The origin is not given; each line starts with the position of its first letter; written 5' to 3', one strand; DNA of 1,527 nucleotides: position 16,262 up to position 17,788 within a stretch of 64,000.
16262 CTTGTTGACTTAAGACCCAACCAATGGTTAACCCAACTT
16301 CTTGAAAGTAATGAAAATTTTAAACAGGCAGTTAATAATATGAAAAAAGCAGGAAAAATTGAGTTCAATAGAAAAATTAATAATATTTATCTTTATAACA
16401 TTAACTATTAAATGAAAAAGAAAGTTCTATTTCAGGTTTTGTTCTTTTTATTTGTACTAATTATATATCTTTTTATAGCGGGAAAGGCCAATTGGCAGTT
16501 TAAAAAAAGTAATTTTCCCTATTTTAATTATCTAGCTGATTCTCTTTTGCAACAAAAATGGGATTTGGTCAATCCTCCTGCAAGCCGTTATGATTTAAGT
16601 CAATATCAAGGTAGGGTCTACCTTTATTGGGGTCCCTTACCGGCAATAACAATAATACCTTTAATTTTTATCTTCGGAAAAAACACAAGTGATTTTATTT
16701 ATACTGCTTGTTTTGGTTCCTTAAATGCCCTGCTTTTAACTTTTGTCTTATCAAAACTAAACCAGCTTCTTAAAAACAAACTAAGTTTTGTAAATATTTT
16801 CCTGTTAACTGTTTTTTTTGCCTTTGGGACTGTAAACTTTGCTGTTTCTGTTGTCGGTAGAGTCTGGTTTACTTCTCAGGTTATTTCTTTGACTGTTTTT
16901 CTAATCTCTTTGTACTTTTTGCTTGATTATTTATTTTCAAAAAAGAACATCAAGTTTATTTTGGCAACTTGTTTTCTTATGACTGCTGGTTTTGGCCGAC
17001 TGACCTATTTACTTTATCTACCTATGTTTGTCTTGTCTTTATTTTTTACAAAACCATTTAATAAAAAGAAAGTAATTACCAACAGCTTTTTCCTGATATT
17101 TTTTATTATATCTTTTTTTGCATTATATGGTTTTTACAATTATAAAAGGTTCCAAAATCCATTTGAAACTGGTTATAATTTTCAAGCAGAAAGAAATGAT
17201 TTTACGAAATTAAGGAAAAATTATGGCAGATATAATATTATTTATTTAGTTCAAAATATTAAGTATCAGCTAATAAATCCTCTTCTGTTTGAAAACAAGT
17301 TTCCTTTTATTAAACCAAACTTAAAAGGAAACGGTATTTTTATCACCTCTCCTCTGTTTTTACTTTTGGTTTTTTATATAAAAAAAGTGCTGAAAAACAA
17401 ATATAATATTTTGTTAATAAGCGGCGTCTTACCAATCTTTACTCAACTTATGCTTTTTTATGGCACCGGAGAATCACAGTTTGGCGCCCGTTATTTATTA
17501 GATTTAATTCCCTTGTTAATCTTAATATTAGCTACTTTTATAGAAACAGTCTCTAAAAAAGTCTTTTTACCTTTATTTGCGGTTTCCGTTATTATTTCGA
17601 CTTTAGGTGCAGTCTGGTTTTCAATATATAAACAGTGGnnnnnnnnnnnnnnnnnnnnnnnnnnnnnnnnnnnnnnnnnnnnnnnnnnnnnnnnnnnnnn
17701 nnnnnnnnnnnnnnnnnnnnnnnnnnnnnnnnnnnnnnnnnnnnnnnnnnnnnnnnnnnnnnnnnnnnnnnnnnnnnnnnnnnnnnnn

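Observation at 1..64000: Entire 64-kb window is one hyper-dense glycosylation island with about 13 GT-C membrane glycosyltransferases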

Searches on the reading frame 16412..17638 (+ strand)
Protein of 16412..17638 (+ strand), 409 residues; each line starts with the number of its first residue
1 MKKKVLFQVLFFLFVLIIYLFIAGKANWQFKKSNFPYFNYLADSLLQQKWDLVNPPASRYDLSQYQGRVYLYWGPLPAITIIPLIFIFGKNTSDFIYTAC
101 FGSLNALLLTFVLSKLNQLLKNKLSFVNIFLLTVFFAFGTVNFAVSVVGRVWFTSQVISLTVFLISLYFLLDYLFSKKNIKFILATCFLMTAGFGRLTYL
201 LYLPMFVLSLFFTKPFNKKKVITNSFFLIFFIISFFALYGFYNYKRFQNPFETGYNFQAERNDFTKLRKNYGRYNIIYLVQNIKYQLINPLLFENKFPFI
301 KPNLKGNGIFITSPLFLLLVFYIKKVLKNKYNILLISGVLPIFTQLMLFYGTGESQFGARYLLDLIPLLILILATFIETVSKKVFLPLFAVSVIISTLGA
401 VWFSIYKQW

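Call 5: search_protein_families(library=pfam, proteins=[window:16412-17638:+], max_evalue=0.01)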
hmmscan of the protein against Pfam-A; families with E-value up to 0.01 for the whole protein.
window:16412-17638:+ (409 aa): 0 families

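Call 9: search_protein_families(library=pfam, proteins=[window:16412-17638:+], max_evalue=1)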
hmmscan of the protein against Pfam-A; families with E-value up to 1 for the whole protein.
window:16412-17638:+ (409 aa): 0 families

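Call 12: search_protein_families(library=ncbifam, proteins=[window:16412-17638:+], max_evalue=0.1)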
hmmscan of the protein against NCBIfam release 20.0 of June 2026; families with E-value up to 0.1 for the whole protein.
window:16412-17638:+ (409 aa): 1 family
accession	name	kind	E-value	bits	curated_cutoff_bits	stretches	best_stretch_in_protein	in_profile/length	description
NF047440.1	LA3751_2_3_fam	subfamily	8.4e-08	31.5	200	1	105-398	105-380/460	LA_3751/LA_3752 family putative glycosyltransferase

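Call 48: find_homologous_proteins(query=window:16412-17638:+, max_evalue=0.001)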
Query window:16412-17638:+ (409 aa): 93 proteins with E <= 0.001 among 8000 candidates.
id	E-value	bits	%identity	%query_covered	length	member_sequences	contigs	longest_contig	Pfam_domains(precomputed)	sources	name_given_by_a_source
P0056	2.5e-257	872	100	100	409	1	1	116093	-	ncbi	-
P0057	4.6e-148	512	59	100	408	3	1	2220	-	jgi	-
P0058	1.8e-110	388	50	99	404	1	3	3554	-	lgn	-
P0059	2.9e-110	387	50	99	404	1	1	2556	-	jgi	jgi:hypothetical protein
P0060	1.0e-100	356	44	99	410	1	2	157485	-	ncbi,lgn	-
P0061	5.7e-73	264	39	98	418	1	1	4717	-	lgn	-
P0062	2.1e-70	256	40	93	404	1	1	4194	-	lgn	-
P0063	8.6e-69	251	42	93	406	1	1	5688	-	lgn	-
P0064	1.6e-67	247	41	98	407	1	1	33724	-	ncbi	-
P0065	6.9e-67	244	43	96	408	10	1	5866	-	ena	-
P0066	1.6e-66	243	41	95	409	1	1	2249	-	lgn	-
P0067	6.9e-66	241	40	98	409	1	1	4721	-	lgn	-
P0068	3.2e-65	239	39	95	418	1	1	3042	-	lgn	-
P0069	2.6e-63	233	36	95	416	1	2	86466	-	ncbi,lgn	-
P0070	6.0e-63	231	41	97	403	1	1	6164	-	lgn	-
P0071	3.3e-60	222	35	99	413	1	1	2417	PF13231.13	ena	-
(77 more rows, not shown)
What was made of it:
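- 16412..17641 (+): g14: 409-aa GT-C-fold protein from a family without a Pfam model. One homologue carries PF13231 (call 48).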

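Call 52: search_solved_structures(query=A3, max_evalue=10)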
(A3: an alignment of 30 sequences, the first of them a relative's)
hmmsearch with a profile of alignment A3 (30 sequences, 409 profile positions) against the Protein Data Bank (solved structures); distinct sequences matched with E-value up to 10: 0.

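Call 60: predict_structure(alignment_id=A3)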
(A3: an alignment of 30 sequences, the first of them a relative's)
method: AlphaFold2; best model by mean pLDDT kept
length: 409 residues; sequences in the alignment: 30
mean_pLDDT: 93.6   pTM: 0.93
mean pLDDT of the five models: 93.6, 93.3, 93.1, 92.9, 92.8
residues with pLDDT >= 90: 344; 70-90: 51; 50-70: 12; < 50: 2
segments of 3 or more residues with pLDDT < 50: none
pLDDT, mean of each block of 10 residues (from residue 1): 88 98 92 92 97 91 95 95 97 96 98 97 96 98 93 95 99 97 99 97 98 91 98 98 97 92 90 95 92 71 80 97 96 98 95 78 97 98 98 95 74
secondary structure, 60 per line:
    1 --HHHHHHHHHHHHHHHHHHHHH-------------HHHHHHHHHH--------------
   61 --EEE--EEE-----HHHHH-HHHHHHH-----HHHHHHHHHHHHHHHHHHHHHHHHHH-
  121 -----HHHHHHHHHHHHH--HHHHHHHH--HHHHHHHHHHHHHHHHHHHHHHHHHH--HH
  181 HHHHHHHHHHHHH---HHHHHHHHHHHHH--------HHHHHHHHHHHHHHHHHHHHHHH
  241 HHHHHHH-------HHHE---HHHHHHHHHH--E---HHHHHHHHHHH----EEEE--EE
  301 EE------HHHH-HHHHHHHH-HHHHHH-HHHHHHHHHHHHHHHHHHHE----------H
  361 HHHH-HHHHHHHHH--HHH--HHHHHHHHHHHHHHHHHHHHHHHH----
elements in order: H3-23 H37-46 E63-65 E68-70 H76-80 H82-88 H94-119 H126-138 H141-148 H151-176 H179-193 H197-209 H218-247 H262-271 H278-288 E293-296 E299-302 H309-312 H314-321 H323-328 H330-348 H360-364 H366-374 H382-405
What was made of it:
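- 16412..17641 (+): The AF2 model has pLDDT 93.6 (call 60).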

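Call 62: fold_search(model_id=the predicted structure, library=pdb)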
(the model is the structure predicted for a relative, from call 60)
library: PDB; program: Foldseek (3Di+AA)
matches with E <= 10: 95; with E <= 0.001: 4
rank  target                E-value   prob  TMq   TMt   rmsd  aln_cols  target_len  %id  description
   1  7oci_F                4.4e-04  1.00  0.53  0.36  12.2       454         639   12  Cryo-EM structure of yeast Ost6p containing oligosaccharyltransferase complex (released 2022-02-16)
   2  6ezn_F                4.4e-04  1.00  0.49  0.34  11.8       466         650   15  Cryo-EM structure of the yeast oligosaccharyltransferase (OST) complex (released 2018-01-17)
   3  6s7o_A                5.0e-04  1.00  0.52  0.35  13.5       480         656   13  Cryo-EM structure of human oligosaccharyltransferase complex OST-A (released 2019-12-18)
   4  6gxc_A                5.5e-04  1.00  0.54  0.34  10.6       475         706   12  Bacterial oligosaccharyltransferase PglB in complex with an inhibitory peptide and a reactive lipid-linked oligosaccha (released 2018-11-14)
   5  5ogl_A                1.0e-03  1.00  0.58  0.36  10.1       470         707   12  Structure of bacterial oligosaccharyltransferase PglB in complex with an acceptor peptide and an lipid-linked oligosac (released 2017-10-25)
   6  9n9j_I                1.0e-03  1.00  0.48  0.31  14.4       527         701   11  Structure of a GRP94 folding intermediate engaged with a CCDC134- and FKBP11-bound secretory translocon (released 2025-11-19)
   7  6s7t_A                1.8e-03  1.00  0.56  0.36  11.8       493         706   12  Cryo-EM structure of human oligosaccharyltransferase complex OST-B (released 2019-12-18)
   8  8agb_A                2.2e-03  1.00  0.55  0.37  10.8       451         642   14  Structure of yeast oligosaccharylransferase complex with lipid-linked oligosaccharide bound (released 2022-12-07)
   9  7e9s_A                2.2e-03  1.00  0.45  0.25  10.7       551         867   13  Archaeal oligosaccharyltransferase AglB from Archaeoglobus fulgidus in complex with an inhibitory peptide and a dolich (released 2021-09-08)
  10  3wak                  2.6e-03  1.00  0.48  0.27  12.7       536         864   12  Crystal structure of the Archaeoglobus fulgidus oligosaccharyltransferase (O29867_ARCFU) in the apo form (released 2013-10-30)
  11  8agc_A                3.4e-03  1.00  0.48  0.31  12.6       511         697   12  Structure of yeast oligosaccharylransferase complex with lipid-linked oligosaccharide and non-acceptor peptide bound (released 2022-12-07)
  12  8b6l_I                3.9e-03  1.00  0.54  0.35  11.6       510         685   11  Subtomogram average of the human Sec61-TRAP-OSTA-translocon (released 2022-12-07)
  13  9s6r_A                3.9e-03  1.00  0.49  0.51  10.2       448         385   12  Ternary cryo-EM structure of yeast ALG3 with Dol25-PP-GlcNAc2Man5, Dol25-P-Man, and Fab (released 2026-03-18)
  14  9i5k_A                4.7e-03  1.00  0.56  0.48   7.8       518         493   10  Structure of the Chaetomium thermophilum Pmt4 homodimer (C2 symmetry) (released 2025-12-24)
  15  8imx_U                1.1e-02  1.00  0.46  0.45  12.2       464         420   11  Cryo-EM structure of GPI-T with a chimeric GPI-anchored protein (released 2023-08-16)
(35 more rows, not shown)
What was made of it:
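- Checked: g14 has the GT-C fold (calls 60, 62).
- The top fold matches of g14 are oligosaccharyltransferases: STT3, PglB and AglB (call 62).
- Tried and rejected: The polytopic ORFs as transporters (call 62).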
